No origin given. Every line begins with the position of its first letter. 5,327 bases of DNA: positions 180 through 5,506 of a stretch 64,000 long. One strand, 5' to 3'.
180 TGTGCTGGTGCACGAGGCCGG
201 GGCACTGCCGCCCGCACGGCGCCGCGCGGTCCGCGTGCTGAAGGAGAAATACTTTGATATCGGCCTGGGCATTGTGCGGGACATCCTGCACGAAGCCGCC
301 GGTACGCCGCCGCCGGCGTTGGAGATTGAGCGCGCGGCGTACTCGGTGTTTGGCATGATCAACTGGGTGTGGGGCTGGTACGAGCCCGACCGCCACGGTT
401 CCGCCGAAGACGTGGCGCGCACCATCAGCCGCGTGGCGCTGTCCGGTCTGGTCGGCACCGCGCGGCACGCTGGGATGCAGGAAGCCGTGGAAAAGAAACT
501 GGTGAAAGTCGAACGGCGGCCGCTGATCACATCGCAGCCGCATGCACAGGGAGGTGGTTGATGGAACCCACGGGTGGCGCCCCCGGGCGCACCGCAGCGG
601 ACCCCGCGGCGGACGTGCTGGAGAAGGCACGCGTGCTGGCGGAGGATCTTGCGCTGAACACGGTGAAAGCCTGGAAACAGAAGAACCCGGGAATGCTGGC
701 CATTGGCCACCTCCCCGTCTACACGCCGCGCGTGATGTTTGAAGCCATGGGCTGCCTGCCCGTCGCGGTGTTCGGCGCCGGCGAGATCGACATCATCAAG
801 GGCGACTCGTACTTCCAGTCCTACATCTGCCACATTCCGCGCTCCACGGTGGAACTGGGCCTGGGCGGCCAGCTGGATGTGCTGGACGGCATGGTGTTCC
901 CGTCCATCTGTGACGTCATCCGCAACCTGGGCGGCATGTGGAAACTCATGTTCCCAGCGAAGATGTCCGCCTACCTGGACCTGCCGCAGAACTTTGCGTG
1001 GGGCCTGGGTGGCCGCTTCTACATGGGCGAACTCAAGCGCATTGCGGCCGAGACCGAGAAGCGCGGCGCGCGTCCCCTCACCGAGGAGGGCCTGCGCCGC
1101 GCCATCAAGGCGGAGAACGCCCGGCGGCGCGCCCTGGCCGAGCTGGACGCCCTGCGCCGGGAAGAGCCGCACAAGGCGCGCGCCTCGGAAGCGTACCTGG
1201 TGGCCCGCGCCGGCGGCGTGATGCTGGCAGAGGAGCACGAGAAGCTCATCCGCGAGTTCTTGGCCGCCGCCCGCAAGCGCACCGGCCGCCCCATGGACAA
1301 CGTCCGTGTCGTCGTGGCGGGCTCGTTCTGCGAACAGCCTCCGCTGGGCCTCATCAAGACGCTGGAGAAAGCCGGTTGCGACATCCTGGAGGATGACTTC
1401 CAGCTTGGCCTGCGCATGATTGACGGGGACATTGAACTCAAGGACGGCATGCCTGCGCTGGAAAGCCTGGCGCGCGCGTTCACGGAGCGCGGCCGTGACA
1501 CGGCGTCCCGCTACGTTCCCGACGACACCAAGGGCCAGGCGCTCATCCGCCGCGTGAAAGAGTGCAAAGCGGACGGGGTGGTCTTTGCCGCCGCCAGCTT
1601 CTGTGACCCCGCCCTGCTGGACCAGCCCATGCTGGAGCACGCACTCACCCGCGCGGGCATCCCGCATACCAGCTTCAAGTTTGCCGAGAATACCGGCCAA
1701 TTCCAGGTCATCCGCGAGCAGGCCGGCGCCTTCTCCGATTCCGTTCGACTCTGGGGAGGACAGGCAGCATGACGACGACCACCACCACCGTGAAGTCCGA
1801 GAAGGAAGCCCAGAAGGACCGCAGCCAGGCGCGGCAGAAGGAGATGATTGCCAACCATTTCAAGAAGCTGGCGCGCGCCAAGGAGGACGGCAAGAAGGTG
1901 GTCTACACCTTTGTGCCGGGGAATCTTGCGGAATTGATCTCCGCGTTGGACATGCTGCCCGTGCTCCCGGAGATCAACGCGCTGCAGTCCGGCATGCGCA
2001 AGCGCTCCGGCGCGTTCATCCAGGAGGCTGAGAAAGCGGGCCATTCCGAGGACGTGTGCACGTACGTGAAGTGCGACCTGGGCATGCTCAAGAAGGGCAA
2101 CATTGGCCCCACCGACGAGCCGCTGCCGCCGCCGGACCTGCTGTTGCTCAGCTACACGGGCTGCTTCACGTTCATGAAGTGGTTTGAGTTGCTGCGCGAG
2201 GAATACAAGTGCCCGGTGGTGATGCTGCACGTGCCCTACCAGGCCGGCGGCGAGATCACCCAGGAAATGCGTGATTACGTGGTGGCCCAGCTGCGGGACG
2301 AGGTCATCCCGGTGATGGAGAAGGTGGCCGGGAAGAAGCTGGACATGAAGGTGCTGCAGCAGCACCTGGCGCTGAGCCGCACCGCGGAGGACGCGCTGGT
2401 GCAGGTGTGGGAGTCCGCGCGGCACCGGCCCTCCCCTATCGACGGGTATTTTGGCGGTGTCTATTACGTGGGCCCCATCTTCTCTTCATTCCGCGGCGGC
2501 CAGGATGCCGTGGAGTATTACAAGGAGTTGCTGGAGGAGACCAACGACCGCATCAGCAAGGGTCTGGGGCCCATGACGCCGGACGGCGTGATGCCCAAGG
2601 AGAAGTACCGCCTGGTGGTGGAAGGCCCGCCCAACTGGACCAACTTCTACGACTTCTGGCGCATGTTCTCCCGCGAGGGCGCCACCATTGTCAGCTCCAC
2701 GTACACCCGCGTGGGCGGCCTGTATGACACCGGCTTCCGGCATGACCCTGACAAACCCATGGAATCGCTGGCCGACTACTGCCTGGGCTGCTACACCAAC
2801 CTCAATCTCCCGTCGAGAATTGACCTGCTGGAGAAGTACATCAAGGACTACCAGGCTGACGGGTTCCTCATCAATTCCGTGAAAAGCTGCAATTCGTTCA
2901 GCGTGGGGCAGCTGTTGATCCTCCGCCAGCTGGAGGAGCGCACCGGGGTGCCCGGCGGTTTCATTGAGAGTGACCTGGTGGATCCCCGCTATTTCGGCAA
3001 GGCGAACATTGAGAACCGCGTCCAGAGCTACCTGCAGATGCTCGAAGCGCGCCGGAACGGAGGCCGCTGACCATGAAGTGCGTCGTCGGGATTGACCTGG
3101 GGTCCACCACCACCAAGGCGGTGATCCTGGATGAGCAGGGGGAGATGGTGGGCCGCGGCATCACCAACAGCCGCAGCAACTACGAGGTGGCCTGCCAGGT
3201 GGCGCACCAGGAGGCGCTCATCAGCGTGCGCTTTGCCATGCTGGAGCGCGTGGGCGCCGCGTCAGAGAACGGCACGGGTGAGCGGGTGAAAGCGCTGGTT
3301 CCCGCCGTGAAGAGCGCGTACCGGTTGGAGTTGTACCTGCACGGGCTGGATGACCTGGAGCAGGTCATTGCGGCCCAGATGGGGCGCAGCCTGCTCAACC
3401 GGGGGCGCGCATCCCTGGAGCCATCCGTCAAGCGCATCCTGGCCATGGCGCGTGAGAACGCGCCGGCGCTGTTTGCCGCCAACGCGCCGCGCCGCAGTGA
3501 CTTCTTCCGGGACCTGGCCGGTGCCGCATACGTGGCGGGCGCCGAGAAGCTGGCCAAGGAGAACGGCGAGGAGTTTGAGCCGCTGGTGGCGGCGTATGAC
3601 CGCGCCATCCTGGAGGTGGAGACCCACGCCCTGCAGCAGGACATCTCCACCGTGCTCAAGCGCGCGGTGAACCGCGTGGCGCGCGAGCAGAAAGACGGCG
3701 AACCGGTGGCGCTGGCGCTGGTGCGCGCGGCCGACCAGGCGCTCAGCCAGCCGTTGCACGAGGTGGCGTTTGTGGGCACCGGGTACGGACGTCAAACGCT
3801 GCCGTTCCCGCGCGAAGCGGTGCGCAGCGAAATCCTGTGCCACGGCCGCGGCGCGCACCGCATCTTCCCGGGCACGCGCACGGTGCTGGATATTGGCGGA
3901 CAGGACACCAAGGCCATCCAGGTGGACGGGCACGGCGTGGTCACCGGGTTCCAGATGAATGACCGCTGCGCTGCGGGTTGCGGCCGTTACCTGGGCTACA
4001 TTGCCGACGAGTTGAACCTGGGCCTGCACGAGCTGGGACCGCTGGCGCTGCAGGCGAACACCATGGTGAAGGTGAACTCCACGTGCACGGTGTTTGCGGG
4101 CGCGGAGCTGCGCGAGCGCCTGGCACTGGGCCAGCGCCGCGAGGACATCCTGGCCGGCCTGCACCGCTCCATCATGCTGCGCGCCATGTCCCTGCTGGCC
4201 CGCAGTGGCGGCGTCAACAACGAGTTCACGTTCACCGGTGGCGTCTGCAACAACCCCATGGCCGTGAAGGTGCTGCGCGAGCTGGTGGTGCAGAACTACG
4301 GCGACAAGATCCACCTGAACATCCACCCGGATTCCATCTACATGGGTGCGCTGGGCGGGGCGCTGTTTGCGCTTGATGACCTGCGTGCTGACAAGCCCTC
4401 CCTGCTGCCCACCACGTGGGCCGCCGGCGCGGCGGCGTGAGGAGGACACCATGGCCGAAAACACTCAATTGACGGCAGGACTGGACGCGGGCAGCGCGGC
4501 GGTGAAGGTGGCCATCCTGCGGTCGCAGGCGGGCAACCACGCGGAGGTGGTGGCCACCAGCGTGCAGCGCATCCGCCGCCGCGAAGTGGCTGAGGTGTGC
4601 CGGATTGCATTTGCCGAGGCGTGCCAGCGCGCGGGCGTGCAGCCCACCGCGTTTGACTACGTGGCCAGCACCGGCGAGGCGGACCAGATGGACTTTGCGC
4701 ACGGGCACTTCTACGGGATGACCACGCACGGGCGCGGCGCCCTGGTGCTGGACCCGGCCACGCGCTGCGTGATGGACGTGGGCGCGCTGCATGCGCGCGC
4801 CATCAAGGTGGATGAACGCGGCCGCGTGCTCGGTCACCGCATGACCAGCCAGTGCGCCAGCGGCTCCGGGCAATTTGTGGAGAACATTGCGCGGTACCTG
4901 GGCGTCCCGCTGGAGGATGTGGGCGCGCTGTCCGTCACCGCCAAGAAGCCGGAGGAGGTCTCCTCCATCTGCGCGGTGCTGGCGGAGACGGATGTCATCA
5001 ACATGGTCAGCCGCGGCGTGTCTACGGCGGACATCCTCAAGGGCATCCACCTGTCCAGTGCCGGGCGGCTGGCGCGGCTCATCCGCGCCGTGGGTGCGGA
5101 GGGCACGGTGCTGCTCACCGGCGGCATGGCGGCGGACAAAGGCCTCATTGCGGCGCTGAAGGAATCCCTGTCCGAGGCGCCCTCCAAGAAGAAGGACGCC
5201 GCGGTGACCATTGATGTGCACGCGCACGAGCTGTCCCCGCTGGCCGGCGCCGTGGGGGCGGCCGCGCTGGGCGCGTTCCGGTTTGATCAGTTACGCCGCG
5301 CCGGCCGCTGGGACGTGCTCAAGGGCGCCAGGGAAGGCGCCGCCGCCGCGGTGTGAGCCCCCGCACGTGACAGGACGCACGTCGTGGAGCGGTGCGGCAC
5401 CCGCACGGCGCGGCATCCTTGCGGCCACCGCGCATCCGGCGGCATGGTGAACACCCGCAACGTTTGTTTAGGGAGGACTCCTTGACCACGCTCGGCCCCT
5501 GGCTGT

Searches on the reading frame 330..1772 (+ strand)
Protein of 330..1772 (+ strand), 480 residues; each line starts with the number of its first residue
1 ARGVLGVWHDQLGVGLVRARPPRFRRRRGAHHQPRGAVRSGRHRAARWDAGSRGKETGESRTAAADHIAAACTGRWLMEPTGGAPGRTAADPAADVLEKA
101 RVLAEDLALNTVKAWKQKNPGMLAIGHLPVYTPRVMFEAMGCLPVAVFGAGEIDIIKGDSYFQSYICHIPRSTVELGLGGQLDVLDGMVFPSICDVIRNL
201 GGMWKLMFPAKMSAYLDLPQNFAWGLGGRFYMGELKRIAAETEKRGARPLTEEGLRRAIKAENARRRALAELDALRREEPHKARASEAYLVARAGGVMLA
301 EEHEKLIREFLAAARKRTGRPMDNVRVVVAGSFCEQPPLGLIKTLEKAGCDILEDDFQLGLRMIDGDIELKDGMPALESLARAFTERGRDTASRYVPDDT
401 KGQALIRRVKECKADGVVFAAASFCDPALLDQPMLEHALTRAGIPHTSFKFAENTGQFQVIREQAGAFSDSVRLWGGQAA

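Call 28: search_protein_families(library=pfam, proteins=[window:330-1772:+], max_evalue=0.0001)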
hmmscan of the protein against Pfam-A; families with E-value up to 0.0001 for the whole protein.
window:330-1772:+ (480 aa): 1 family
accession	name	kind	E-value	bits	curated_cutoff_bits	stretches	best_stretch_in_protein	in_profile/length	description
PF06050.19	HGD-D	-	3.7e-60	204.8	28.4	1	130-471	2-341/342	2-hydroxyglutaryl-CoA dehydratase, D-component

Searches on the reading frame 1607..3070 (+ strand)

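Call 28: search_protein_families(library=pfam, proteins=[window:1607-3070:+], max_evalue=0.0001)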
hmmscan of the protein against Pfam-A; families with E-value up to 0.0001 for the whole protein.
window:1607-3070:+ (487 aa): 1 family
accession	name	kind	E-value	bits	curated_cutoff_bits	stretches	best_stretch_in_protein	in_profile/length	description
PF06050.19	HGD-D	-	4.7e-63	214.3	28.4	1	108-479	6-342/342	2-hydroxyglutaryl-CoA dehydratase, D-component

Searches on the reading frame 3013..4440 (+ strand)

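Call 28: search_protein_families(library=pfam, proteins=[window:3013-4440:+], max_evalue=0.0001)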
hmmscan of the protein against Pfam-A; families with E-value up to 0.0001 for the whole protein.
window:3013-4440:+ (475 aa): 2 families
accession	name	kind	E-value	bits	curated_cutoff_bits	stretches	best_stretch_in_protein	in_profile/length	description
PF01869.26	BcrAD_BadFG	-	5.5e-73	246.3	31.5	1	25-453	1-271/271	BadF/BadG/BcrA/BcrD ATPase family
PF00370.27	FGGY_N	-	9.8e-05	22.5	28.8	0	24-58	2-36/245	FGGY family of carbohydrate kinases, N-terminal domain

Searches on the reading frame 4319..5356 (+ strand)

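Call 28: search_protein_families(library=pfam, proteins=[window:4319-5356:+], max_evalue=0.0001)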
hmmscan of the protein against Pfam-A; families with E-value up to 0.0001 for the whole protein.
window:4319-5356:+ (345 aa): 1 family
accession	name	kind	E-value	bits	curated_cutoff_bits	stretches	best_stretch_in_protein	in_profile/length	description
PF01869.26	BcrAD_BadFG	-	4.5e-47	161.3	31.5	1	54-317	2-270/271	BadF/BadG/BcrA/BcrD ATPase family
